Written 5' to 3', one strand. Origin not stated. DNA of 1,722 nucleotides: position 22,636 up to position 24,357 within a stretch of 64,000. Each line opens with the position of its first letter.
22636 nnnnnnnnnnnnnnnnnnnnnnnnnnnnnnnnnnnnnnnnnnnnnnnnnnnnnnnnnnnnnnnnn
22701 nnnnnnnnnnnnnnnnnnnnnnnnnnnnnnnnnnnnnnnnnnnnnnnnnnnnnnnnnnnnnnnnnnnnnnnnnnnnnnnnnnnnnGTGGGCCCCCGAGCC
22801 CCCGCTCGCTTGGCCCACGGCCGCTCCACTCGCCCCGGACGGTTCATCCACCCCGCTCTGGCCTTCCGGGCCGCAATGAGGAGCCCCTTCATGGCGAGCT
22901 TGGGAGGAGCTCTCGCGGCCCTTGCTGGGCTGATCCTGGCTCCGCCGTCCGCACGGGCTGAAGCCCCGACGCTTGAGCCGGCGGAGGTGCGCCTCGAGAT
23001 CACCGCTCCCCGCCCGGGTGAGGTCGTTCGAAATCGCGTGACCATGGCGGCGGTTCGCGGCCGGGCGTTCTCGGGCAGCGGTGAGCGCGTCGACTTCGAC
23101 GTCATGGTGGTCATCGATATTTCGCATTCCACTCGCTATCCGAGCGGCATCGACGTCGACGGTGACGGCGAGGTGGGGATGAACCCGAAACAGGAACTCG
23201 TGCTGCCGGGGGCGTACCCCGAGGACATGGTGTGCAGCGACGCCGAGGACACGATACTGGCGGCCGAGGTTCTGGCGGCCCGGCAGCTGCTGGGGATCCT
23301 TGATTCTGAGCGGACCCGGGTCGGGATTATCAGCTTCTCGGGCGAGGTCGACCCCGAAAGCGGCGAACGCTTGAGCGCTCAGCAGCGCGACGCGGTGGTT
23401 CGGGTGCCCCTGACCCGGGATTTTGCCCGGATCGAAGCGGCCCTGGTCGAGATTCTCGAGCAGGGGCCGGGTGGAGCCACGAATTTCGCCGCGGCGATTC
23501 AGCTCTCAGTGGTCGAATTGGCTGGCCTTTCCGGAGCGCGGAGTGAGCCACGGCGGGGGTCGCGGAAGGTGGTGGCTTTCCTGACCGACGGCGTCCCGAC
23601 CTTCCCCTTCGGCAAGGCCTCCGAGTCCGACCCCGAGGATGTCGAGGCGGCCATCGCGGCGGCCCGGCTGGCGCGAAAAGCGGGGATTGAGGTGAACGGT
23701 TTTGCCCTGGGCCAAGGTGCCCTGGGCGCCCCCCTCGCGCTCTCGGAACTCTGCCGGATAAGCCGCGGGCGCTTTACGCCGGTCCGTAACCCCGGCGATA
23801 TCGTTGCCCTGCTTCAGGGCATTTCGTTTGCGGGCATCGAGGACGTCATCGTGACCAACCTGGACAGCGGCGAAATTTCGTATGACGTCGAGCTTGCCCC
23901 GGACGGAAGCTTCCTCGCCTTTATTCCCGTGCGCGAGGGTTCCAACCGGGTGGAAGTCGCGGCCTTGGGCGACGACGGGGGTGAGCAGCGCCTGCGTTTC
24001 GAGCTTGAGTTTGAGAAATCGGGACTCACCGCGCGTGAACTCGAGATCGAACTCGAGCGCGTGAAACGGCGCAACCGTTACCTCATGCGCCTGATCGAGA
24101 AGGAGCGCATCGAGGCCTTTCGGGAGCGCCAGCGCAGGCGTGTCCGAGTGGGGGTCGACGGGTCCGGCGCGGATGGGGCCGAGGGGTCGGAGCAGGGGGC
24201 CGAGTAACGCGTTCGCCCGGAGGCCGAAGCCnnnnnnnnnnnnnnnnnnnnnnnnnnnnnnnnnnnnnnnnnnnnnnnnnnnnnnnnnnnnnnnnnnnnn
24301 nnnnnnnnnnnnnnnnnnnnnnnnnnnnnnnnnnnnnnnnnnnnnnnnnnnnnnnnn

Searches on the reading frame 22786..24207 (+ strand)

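Call 43: search_protein_families(library=pfam, proteins=[window:22786-24207:+], max_evalue=0.00001)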
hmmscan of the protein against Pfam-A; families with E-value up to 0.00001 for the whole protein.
window:22786-24207:+ (473 aa): 2 families
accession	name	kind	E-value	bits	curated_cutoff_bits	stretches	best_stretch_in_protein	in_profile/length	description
PF13519.12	VWA_2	-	6.8e-07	30.3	27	0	156-269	19-106/107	von Willebrand factor type A domain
PF00092.34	VWA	-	1.3e-06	29.2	23.8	0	171-311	33-142/174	von Willebrand factor type A domain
